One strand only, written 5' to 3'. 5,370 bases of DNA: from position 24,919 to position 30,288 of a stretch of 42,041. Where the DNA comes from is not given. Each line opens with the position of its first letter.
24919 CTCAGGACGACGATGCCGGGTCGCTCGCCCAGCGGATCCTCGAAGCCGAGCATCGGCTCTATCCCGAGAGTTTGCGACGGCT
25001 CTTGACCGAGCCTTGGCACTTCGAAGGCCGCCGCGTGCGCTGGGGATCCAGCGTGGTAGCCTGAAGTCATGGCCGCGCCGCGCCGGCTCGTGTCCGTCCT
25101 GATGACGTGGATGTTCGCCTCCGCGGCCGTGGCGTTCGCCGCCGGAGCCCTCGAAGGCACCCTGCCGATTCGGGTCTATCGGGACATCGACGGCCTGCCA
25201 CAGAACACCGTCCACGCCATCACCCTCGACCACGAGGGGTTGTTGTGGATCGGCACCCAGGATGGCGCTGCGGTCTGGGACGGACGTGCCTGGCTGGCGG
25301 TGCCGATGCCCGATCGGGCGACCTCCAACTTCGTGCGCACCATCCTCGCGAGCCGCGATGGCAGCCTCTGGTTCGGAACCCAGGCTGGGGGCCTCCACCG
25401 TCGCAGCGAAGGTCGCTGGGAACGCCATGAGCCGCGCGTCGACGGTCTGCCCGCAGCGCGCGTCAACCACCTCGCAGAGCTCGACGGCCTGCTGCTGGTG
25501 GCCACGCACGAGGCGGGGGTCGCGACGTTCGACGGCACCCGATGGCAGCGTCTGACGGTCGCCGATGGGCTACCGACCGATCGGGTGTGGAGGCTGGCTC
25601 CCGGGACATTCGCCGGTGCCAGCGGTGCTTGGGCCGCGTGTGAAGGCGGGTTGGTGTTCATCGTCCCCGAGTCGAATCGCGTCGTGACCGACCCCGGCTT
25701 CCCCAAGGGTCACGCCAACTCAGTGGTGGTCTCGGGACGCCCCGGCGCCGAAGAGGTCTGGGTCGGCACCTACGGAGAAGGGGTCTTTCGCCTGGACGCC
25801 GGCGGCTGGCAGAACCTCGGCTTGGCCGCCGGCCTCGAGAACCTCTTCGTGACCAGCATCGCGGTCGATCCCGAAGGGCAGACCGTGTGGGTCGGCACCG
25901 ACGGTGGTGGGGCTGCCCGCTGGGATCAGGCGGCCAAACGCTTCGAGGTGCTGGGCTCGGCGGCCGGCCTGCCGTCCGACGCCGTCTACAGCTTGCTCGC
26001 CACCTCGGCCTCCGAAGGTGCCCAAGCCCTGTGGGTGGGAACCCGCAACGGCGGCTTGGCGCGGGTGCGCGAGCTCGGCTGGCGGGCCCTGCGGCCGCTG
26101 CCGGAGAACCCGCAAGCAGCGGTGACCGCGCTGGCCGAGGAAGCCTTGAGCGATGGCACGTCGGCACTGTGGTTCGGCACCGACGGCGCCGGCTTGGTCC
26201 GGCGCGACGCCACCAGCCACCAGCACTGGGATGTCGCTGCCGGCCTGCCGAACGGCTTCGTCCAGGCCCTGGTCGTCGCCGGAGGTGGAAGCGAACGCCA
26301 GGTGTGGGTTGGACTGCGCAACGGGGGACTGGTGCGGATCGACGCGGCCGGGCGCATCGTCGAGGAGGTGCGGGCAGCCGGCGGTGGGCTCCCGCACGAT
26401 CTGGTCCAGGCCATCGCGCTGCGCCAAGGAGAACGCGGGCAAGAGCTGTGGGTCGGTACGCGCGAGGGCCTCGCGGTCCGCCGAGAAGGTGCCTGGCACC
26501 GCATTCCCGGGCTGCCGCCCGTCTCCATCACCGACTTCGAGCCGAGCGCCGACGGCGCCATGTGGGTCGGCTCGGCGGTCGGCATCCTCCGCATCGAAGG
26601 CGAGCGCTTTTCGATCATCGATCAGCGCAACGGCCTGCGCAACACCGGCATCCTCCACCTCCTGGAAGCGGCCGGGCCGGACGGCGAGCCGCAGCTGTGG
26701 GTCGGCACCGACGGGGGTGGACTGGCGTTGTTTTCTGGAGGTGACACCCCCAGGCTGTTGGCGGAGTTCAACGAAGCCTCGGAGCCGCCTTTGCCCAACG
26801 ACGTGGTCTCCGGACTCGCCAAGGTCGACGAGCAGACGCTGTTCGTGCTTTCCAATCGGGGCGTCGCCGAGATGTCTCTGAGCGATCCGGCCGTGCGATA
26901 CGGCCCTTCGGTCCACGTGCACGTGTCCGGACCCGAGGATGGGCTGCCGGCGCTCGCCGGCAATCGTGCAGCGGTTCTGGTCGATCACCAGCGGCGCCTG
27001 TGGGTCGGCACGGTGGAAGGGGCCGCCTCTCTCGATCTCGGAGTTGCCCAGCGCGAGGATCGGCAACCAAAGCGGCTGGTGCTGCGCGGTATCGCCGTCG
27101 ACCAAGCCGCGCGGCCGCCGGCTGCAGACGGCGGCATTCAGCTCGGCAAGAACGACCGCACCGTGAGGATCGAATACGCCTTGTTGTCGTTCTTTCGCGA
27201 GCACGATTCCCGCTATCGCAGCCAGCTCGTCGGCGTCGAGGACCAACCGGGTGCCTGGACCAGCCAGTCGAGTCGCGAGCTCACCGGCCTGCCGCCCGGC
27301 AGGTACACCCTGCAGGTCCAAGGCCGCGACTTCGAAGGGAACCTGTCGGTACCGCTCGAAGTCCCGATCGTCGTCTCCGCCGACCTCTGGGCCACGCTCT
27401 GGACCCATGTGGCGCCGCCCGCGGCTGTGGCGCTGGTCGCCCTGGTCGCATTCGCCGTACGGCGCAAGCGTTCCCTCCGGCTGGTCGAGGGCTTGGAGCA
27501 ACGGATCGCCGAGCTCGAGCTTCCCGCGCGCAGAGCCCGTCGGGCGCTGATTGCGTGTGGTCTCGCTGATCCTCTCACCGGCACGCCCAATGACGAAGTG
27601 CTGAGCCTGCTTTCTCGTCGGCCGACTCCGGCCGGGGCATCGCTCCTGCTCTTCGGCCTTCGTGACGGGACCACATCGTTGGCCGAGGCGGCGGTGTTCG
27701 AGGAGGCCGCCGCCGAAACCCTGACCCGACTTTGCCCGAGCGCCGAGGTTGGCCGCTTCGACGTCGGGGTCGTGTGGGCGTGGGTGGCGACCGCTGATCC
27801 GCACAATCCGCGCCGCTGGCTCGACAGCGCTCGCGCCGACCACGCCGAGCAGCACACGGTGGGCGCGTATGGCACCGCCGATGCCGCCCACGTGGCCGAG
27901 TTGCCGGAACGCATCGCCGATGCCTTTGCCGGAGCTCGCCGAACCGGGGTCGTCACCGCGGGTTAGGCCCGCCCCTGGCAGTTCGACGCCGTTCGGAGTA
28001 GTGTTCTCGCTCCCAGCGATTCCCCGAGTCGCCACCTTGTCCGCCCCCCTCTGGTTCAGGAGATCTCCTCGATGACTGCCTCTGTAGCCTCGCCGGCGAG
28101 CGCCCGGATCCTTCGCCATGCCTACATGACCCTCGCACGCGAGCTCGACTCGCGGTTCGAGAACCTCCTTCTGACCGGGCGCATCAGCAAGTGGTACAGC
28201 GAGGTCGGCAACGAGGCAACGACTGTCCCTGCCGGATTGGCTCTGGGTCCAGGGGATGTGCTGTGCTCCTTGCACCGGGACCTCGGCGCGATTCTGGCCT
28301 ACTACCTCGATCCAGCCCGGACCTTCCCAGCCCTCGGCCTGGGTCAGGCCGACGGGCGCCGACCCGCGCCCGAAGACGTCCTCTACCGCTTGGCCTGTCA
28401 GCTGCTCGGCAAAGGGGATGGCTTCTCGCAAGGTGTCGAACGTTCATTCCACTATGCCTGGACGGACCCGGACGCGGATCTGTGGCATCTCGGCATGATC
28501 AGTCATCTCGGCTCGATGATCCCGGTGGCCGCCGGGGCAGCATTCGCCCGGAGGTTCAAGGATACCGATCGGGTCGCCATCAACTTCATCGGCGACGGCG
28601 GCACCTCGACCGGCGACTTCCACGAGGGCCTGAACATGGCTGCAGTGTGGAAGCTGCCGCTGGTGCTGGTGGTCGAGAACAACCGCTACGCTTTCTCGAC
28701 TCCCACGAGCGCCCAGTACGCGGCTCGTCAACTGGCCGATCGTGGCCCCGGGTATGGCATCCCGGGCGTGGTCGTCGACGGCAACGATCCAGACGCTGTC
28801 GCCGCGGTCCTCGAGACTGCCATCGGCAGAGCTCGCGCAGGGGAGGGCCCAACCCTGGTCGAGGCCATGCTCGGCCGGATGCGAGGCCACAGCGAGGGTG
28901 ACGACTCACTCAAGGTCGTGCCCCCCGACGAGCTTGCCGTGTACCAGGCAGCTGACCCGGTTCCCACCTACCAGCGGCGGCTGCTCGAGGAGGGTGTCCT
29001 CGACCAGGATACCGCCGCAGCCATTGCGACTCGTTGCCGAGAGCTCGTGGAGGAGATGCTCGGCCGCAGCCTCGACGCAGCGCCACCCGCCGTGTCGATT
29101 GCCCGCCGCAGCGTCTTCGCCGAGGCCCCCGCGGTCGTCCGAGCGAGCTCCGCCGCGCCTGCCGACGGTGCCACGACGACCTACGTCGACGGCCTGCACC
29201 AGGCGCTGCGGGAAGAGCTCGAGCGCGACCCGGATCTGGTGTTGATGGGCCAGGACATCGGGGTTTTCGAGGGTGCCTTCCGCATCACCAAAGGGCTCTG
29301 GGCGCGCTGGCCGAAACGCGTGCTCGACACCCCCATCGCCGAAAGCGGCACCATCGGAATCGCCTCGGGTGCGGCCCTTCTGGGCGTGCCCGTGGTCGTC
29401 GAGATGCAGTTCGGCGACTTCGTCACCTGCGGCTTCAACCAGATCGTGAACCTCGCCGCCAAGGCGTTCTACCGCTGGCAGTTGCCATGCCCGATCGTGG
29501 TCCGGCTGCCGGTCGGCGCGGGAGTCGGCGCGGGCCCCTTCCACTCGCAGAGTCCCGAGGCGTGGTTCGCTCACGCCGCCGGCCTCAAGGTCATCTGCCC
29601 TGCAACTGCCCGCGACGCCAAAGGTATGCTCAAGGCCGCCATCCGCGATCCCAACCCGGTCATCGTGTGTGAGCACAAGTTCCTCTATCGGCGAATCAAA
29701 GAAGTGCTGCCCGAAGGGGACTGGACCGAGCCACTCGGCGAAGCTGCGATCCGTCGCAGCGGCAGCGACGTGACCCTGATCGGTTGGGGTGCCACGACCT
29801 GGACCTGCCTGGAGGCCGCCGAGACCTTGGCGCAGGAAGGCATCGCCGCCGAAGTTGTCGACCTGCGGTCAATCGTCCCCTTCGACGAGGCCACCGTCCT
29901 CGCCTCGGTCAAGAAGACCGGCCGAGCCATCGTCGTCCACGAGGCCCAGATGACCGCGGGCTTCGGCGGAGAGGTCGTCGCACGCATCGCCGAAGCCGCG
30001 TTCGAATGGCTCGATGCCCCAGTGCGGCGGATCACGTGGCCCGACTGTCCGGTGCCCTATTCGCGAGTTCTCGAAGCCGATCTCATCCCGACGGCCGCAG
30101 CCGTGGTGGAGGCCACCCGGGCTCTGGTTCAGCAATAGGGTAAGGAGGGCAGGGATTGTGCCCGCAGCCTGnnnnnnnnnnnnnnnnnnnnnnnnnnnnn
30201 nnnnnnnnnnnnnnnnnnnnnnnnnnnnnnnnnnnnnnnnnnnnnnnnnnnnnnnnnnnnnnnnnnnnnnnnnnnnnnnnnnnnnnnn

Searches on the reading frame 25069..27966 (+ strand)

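Call 17: search_protein_families(library=pfam, proteins=[window:25069-27966:+], max_evalue=0.001)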
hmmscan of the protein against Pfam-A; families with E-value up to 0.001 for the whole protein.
window:25069-27966:+ (965 aa): 2 families
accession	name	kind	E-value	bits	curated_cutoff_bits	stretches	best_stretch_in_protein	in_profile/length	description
PF07494.17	Reg_prop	-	7.3e-26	87.4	20.4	1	42-64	1-23/24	Two component regulator propeller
PF07495.19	Y_Y_Y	-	0.00045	20.5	26.6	1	715-768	9-63/65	Y_Y_Y domain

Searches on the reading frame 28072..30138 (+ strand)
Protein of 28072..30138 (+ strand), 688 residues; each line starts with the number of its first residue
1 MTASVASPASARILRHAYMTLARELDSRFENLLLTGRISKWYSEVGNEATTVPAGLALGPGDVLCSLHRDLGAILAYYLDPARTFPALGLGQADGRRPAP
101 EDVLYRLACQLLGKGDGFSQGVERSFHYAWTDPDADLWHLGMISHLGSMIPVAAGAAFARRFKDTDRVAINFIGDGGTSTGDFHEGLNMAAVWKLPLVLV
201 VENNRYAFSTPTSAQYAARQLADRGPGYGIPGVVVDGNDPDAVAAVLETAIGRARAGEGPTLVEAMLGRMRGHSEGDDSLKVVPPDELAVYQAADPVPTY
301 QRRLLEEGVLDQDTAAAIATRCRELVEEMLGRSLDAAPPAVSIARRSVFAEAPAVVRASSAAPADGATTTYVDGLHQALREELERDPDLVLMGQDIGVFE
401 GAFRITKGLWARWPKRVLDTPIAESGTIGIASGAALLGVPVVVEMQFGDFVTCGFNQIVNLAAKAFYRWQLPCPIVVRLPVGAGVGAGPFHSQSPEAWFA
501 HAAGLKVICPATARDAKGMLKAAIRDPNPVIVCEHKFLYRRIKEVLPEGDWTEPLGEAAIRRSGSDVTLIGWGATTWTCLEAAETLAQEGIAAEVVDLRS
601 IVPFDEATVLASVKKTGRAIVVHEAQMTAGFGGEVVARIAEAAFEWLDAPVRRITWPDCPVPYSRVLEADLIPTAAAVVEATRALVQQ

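Call 17: search_protein_families(library=pfam, proteins=[window:28072-30138:+], max_evalue=0.001)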
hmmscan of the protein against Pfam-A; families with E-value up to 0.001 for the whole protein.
window:28072-30138:+ (688 aa): 7 families
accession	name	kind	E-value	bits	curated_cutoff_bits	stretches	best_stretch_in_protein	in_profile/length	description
PF00676.26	E1_dh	-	4.8e-60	203.5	22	1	19-336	4-294/300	Dehydrogenase E1 component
PF02780.25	Transketolase_C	-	2.2e-40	137.9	25.9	1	556-678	1-124/124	Transketolase, C-terminal domain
PF02779.29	Transket_pyr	-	5.4e-40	137.3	27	1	370-540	4-173/174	Transketolase, pyrimidine binding domain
PF02775.26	TPP_enzyme_C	-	3.9e-08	33.7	21.9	1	129-264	13-150/151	Thiamine pyrophosphate enzyme, C-terminal TPP binding domain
PF13292.11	DXP_synthase_N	-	1.8e-07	31.2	21.2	1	143-212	110-179/274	1-deoxy-D-xylulose-5-phosphate synthase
PF22613.1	Transketolase_C_1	-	0.00021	21.9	27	1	564-630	11-80/113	Transketolase-like TK C-terminal domain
PF17147.9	PFOR_II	-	0.00044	21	27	0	566-643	2-78/102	Pyruvate:ferredoxin oxidoreductase core domain II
